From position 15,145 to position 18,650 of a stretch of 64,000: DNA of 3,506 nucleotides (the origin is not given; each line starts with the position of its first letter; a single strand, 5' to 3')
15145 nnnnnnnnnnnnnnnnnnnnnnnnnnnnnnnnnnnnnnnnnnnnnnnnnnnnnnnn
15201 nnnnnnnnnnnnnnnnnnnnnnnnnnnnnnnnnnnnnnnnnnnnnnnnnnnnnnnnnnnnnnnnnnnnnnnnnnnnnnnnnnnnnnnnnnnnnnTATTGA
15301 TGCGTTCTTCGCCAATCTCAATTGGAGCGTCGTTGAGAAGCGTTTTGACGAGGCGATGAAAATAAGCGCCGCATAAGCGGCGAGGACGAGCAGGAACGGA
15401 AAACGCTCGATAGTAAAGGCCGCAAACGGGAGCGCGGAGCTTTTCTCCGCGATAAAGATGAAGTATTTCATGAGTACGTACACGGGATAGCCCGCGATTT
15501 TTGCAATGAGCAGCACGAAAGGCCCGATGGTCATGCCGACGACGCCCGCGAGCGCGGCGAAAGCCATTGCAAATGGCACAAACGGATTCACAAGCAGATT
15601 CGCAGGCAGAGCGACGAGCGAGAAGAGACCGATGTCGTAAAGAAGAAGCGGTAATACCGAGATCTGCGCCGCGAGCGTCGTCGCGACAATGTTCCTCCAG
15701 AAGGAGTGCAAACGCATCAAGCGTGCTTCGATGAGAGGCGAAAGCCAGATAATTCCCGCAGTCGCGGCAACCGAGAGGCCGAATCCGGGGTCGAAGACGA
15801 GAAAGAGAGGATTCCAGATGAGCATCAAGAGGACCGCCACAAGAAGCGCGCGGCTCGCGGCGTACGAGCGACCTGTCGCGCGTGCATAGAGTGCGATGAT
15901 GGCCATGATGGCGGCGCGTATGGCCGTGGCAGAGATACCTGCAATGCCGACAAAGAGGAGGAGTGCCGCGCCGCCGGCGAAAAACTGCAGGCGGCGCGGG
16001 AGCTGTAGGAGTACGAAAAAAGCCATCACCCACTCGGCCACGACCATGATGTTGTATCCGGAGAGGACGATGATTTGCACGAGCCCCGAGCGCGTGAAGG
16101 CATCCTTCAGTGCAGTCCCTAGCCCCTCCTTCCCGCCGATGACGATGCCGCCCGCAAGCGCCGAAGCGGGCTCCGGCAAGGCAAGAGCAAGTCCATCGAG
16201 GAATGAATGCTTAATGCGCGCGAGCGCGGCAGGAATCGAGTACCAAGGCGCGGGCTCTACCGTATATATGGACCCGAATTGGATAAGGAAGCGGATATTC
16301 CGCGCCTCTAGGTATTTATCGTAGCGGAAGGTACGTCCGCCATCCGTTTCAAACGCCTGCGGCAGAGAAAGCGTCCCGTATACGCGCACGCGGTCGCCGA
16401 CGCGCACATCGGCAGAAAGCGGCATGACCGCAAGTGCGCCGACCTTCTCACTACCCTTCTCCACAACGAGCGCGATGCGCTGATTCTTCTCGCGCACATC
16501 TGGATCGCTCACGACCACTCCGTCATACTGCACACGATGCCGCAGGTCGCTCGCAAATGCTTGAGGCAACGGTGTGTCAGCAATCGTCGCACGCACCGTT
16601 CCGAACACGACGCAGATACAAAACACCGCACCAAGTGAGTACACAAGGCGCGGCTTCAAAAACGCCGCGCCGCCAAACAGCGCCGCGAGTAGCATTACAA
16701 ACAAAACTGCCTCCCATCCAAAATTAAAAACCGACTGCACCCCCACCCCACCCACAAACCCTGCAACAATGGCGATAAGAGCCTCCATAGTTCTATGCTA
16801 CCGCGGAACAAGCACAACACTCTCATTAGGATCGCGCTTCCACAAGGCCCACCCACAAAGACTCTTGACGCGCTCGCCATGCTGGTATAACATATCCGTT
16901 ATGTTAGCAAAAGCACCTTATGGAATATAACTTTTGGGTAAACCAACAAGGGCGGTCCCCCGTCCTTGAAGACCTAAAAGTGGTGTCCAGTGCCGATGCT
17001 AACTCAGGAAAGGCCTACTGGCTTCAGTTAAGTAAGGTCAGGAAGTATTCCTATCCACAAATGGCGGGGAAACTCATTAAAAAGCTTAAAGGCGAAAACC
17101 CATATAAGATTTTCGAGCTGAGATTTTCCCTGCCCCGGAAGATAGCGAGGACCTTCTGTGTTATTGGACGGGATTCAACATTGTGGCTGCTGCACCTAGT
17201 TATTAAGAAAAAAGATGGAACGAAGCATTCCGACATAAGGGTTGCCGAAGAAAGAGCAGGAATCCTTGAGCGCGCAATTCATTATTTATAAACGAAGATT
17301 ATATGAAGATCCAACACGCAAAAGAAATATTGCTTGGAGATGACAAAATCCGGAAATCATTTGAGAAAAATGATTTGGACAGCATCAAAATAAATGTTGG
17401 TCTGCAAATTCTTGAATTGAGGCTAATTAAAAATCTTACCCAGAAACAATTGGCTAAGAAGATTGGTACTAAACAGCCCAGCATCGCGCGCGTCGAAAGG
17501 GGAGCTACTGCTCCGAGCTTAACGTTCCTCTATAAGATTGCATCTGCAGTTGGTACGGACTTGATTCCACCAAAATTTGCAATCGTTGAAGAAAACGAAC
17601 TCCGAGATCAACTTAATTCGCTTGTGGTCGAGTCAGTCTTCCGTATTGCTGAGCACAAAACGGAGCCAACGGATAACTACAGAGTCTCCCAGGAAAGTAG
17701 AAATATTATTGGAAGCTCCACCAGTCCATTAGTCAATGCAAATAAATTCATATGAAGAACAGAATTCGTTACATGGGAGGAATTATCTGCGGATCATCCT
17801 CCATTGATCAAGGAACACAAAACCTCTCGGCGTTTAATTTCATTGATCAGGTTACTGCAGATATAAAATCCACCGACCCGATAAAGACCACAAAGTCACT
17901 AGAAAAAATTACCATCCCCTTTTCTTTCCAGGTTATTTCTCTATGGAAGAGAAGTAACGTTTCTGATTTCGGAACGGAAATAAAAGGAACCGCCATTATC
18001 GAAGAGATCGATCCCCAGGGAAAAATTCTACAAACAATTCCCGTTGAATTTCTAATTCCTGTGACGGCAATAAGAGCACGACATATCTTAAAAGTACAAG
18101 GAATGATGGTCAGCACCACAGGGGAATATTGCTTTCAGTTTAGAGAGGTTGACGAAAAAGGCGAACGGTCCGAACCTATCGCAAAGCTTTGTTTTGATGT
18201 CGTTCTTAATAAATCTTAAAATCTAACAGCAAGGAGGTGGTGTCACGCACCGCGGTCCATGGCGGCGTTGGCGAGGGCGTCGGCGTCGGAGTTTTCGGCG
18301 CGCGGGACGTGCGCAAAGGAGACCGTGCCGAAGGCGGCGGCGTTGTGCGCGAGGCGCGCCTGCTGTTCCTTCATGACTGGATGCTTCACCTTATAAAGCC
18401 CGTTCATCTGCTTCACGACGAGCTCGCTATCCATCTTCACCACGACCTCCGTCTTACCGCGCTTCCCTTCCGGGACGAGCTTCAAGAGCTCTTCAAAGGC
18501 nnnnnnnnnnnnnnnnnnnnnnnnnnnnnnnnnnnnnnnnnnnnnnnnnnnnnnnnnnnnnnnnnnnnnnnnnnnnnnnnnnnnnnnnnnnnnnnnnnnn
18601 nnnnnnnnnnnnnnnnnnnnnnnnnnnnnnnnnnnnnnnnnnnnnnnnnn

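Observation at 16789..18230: AT-rich three-gene islet: HigB/Gp49-like toxin, XRE-HTH protein and a coupled unknown gene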

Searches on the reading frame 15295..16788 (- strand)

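Call 92: search_protein_families(library=pfam, proteins=[window:15295-16788:-], max_evalue=0.001)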
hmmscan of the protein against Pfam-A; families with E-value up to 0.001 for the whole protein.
window:15295-16788:- (498 aa): 2 families
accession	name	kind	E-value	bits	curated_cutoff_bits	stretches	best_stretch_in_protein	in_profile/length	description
PF03772.21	Competence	-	3.4e-43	148.4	23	1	216-480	2-265/270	Competence protein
PF13567.11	DUF4131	-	4.3e-14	53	31.6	1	23-169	3-157/165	Domain of unknown function (DUF4131)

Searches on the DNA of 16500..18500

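Call 97: search_rna_families(source=window, start=16500, end=18500, threshold=evalue, max_evalue=0.1)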
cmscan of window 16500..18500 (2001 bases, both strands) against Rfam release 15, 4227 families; matches with E-value up to 0.1: 0.
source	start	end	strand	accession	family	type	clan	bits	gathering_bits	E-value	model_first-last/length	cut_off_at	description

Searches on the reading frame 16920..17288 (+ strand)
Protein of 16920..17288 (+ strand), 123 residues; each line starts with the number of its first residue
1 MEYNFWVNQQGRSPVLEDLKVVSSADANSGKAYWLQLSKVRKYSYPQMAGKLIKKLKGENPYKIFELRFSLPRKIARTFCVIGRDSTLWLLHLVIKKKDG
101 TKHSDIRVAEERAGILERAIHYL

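Call 4: search_protein_families(library=pfam, proteins=[window:16920-17288:+], max_evalue=1)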
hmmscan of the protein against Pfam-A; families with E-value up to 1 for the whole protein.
window:16920-17288:+ (123 aa): 1 family
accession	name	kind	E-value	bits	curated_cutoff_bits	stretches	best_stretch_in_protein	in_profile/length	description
PF05973.20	Gp49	-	5.2e-09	36.5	23.9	1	24-112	5-88/90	Phage derived protein Gp49-like (DUF891)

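Call 5: search_protein_families(library=ncbifam, proteins=[window:16920-17288:+], max_evalue=1)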
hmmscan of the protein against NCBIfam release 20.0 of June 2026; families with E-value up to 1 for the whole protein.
window:16920-17288:+ (123 aa): 0 families

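Call 6: search_protein_families(library=padloc, proteins=[window:16920-17288:+], max_evalue=1)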
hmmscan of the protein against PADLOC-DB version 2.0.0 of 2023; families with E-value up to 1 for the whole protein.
window:16920-17288:+ (123 aa): 1 family
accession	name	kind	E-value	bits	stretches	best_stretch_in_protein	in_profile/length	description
PDLC03886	NsnC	-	0.00089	16.7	1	62-109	235-282/293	-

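Call 90: search_solved_structures(query=window:16920-17288:+, max_evalue=1)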
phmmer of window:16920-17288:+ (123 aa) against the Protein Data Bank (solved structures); distinct sequences matched with E-value up to 1: 0.

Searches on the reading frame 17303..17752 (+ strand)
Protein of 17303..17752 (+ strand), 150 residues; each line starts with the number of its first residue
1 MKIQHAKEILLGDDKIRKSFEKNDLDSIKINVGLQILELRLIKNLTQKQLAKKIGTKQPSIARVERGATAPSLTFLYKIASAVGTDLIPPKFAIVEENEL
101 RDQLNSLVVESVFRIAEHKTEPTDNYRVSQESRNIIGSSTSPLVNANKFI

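Call 4: search_protein_families(library=pfam, proteins=[window:17303-17752:+], max_evalue=1)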
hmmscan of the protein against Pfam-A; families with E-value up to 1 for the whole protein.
window:17303-17752:+ (150 aa): 7 families
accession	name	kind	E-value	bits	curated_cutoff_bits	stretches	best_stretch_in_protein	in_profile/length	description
PF01381.28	HTH_3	-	4.2e-14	52.7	23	1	37-87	2-52/55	Helix-turn-helix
PF13560.12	HTH_31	-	2.3e-07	31.5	27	1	38-86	8-57/64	Helix-turn-helix domain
PF13744.12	HTH_37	-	0.00014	22.1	27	1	26-85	13-73/80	Helix-turn-helix domain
PF12844.13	HTH_19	-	0.00049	20.4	30.2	1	36-85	4-53/64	Helix-turn-helix domain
PF13443.12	HTH_26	-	0.0011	19.6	22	1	41-86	7-53/63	Cro/C1-type HTH DNA-binding domain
PF04545.22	Sigma70_r4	-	0.056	13.4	24.1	1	35-66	11-42/50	Sigma-70, region 4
PF17762.8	HTH_ParB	-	0.06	13.9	22.6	1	43-63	19-39/102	ParB HTH domain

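Call 5: search_protein_families(library=ncbifam, proteins=[window:17303-17752:+], max_evalue=1)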
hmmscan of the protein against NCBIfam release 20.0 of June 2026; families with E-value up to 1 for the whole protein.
window:17303-17752:+ (150 aa): 20 families
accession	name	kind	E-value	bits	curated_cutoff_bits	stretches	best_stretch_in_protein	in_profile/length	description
NF047948.1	male_kill_WMK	equivalog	6.7e-12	45.5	300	1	22-110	153-241/300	WO male-killing family protein Wmk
NF041951.1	phage_RstR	subfamily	3e-10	40.3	80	1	33-84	4-57/108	RstR family transcriptional repressor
TIGR03070.1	couple_hipB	subfamily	4e-08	33.1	71.65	1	33-87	4-58/58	type II toxin-antitoxin system Y4mF family antitoxin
NF007271.0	PRK09726.1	equivalog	1.3e-06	28.3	79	1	39-85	20-66/88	type II toxin-antitoxin system antitoxin HipB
NF006015.0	PRK08154.1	subfamily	4e-06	26.2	204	1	21-87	20-86/314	anaerobic benzoate catabolism transcriptional regulator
TIGR00270.2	TIGR00270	equivalog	4.6e-06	26.5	110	1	27-90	71-134/159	multiprotein bridging factor aMBF1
TIGR03830.1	CxxCG_CxxCG_HTH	subfamily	0.00047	20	61.8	1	30-73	64-107/127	type II TA system antitoxin MqsA family protein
NF052239.1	antitox_spr1629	equivalog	0.00077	18.6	335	1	32-82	3-53/377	spr1629 family repressor/antitoxin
NF010465.0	PRK13890.1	equivalog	0.0018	18.4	96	1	36-87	10-61/121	conjugal transfer protein TrbA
TIGR02980.1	SigBFG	subfamily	0.0036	17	234.35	1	35-67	185-217/227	SigB/SigF/SigG family RNA polymerase sigma factor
NF007257.0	PRK09706.1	subfamily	0.0039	17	101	1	33-82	7-56/135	transcriptional repressor DicA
NF005514.0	PRK07122.1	subfamily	0.0052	16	372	1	35-64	222-251/264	RNA polymerase sigma factor SigF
TIGR02937.1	sigma70-ECF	superfamily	0.0056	16.3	42.9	1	35-66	124-155/165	sigma-70 family RNA polymerase sigma factor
NF046032.1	TransRegSlrRBacil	equivalog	0.0098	16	250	1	40-87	10-58/149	HTH-type transcriptional regulator SlrR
NF007408.0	PRK09943.1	equivalog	0.01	15.4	211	1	29-87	5-63/185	HTH-type transcriptional regulator PuuR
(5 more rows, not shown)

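Call 6: search_protein_families(library=padloc, proteins=[window:17303-17752:+], max_evalue=1)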
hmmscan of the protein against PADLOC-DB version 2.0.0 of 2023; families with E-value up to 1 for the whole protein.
window:17303-17752:+ (150 aa): 24 families
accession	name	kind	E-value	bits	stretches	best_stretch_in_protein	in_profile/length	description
PDLC02926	HTH_VI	-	2.6e-09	35.2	1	35-87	5-57/92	-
PDLC03665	Control_protein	-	1.5e-06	26.4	1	27-86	4-64/77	control protein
PDLC04142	capH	-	1.7e-06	27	1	34-94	9-66/103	capH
PDLC03952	RmrA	-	1.8e-06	25.1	1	32-98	23-86/395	-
PDLC03954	RmrA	-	1.4e-05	22.2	1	34-84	13-63/380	-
PDLC03953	RmrA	-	2.6e-05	21.6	1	34-132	8-106/373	-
PDLC03951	RmrA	-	5e-05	20.4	1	35-84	12-61/400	-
PDLC03669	Control_protein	-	8.2e-05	20.8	1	40-80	18-58/96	control protein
PDLC03949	RmrA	-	9.7e-05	19.4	1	40-85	11-56/363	-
PDLC03947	RmrA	-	0.0001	19.2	1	32-82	12-62/383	-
PDLC04775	PDC-M69A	-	0.00014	20.4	1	31-86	7-62/113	-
PDLC03664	Control_protein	-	0.00018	19.9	1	30-83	12-65/74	control protein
PDLC03945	RmrA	-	0.00022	18.5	1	32-83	3-54/394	-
PDLC04759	PDC-M64B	-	0.00052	18.1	1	30-88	25-83/135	-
PDLC04760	PDC-M64C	-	0.0015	16.9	1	30-88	25-83/93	-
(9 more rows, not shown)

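Call 48: find_homologous_proteins(query=window:17303-17752:+, max_evalue=0.00001)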
Query window:17303-17752:+ (150 aa): 22 proteins with E <= 0.00001 among 99 candidates.
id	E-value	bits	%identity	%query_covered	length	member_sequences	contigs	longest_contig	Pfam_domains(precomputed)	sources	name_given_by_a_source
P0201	5.2e-88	310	100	100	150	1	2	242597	PF01381.29,PF13560.13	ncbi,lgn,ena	-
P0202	1.7e-48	182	86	71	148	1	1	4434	PF13744.13,PF01381.29,PF13560.13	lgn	-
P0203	6.4e-46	174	82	71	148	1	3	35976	PF01381.29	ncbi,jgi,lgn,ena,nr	ncbi:TPA: hypothetical protein DIV48_02210 [Candidatus Kaiserbacteria bacterium]|nr:hypothetical pro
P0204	1.7e-38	149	62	83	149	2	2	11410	PF01381.29,PF13560.13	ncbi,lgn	-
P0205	2.1e-37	146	62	85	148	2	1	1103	PF01381.29,PF13560.13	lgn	-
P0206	7.6e-36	141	69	71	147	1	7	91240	PF01381.29,PF13560.13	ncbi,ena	-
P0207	3.4e-33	132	67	69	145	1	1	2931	PF01381.29,PF13560.13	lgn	-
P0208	4.0e-25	106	71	50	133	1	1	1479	PF01381.29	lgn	-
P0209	2.8e-18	84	51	64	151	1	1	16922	PF01381.29,PF13560.13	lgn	-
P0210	8.5e-18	83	54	53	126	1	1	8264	PF13744.13,PF01381.29,PF13560.13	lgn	-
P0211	2.6e-17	81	48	61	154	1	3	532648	PF12844.14,PF01381.29,PF13560.13,PF13443.13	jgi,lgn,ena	-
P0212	5.5e-17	80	47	67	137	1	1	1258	PF12844.14,PF01381.29,PF13560.13,PF13443.13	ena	-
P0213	3.7e-16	77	52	63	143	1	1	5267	PF01381.29,PF13560.13,PF13443.13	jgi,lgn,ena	-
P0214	1.0e-14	73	47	64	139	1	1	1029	PF12844.14,PF01381.29,PF13560.13,PF13443.13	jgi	-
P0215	3.5e-14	71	41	83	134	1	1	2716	PF12844.14,PF01381.29,PF13560.13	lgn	-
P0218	1.9e-13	69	48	59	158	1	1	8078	PF13744.13,PF01381.29,PF13560.13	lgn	-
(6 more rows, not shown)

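Call 49: find_encoding_contigs(protein=P0211, flank=2500, max_places=2)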
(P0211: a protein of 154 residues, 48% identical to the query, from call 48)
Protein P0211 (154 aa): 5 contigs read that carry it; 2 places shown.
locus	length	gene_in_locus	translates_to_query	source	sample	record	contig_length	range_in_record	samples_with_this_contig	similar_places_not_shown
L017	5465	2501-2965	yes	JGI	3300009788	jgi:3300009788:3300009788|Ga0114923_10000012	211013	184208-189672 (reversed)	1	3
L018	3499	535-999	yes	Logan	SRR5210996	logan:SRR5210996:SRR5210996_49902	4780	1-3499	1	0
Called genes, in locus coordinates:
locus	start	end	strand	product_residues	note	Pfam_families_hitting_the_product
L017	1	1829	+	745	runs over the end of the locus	PF21995:RNR-II_ins_dom, PF02867:Ribonuc_red_lgC (faint)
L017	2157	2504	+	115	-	PF05973:Gp49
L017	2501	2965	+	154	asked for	PF13560:HTH_31, PF01381:HTH_3, PF12844:HTH_19 (weak), PF13443:HTH_26 (weak)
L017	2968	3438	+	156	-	-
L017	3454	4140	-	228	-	PF02578:Cu-oxidase_4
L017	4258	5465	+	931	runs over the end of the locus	PF00912:Transgly, PF00905:Transpeptidase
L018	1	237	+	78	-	?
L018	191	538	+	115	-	PF05973:Gp49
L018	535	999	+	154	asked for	PF13560:HTH_31, PF01381:HTH_3, PF12844:HTH_19 (weak), PF13443:HTH_26 (weak)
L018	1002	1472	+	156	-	-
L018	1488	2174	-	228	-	PF02578:Cu-oxidase_4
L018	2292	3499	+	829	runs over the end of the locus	?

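Call 50: find_encoding_contigs(protein=P0209, flank=2500, max_places=2)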
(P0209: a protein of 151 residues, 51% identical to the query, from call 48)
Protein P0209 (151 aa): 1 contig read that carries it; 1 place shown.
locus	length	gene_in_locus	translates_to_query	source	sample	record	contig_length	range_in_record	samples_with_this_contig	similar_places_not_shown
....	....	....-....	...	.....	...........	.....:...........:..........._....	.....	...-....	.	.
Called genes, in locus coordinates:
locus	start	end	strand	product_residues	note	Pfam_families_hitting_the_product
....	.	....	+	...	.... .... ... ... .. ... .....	?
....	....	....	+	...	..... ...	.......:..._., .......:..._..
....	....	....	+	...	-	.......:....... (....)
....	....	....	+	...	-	-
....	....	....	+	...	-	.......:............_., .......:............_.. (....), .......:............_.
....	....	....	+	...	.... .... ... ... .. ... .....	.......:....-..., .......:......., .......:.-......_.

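Call 51: find_encoding_contigs(protein=P0218, flank=2500, max_places=2)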
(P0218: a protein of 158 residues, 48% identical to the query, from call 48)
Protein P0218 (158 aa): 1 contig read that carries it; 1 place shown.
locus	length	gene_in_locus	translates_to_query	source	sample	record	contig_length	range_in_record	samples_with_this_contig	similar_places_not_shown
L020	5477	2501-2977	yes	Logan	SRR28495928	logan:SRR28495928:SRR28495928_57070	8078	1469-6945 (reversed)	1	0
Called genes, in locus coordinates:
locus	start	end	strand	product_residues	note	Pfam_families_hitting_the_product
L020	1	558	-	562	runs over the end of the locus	PF00239:Resolvase, PF07508:Recombinase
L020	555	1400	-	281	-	-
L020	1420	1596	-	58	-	-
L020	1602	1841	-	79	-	PF18903:DUF5659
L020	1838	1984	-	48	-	-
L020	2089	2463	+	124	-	PF05973:Gp49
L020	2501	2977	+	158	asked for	PF13744:HTH_37 (faint), PF13560:HTH_31 (weak), PF01381:HTH_3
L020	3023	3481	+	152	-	-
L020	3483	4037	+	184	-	PF00574:CLP_protease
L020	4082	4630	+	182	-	-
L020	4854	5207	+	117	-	-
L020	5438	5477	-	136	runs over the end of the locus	PF03592:Terminase_2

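Call 91: search_solved_structures(query=window:17303-17752:+, max_evalue=0.001)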
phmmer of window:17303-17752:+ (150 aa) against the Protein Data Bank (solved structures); distinct sequences matched with E-value up to 0.001: 14.
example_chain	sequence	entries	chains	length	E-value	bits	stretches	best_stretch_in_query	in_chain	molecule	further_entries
6af3_B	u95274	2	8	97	5.7e-07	32.9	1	20-87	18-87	HigA antitoxin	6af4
9sf2_A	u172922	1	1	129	2.1e-05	27.8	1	31-86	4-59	Transcriptional regulator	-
9b0q_CH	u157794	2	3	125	2.7e-05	27.5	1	14-87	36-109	Endothelial differentiation-related factor 1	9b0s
6zvh_i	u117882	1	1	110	2.8e-05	27.4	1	14-86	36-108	Endothelial differentiation-related factor 1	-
9p73_CH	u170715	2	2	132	3e-05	27.3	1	14-87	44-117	Endothelial differentiation-related factor 1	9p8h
9rpv_E4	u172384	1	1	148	3.9e-05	27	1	14-87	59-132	Endothelial differentiation-related factor 1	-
7o81_AU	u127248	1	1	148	4.3e-05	26.8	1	14-87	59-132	EDF1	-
1x57_A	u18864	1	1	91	8e-05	25.9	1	26-87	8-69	Endothelial differentiation-related factor 1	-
2qfc_A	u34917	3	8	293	0.00013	25.2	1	32-88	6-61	PlcR protein | Transcriptional activator PlcR protein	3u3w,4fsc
8tac_A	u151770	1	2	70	0.00021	24.6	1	31-84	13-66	DBP48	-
1r63_A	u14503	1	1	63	0.00031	24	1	36-86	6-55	REPRESSOR PROTEIN FROM BACTERIOPHAGE 434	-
1zug_A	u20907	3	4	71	0.00039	23.7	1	38-88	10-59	PHAGE 434 CRO PROTEIN | REGULATORY PROTEIN CRO | PROTEIN (434 CRO)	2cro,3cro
1per_L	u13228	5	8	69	0.00039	23.7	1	36-86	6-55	PROTEIN (434 REPRESSOR) | 434 REPRESSOR | REPRESSOR PROTEIN CI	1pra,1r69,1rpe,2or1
2r63_A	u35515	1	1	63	0.00066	23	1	43-86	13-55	REPRESSOR PROTEIN FROM BACTERIOPHAGE 434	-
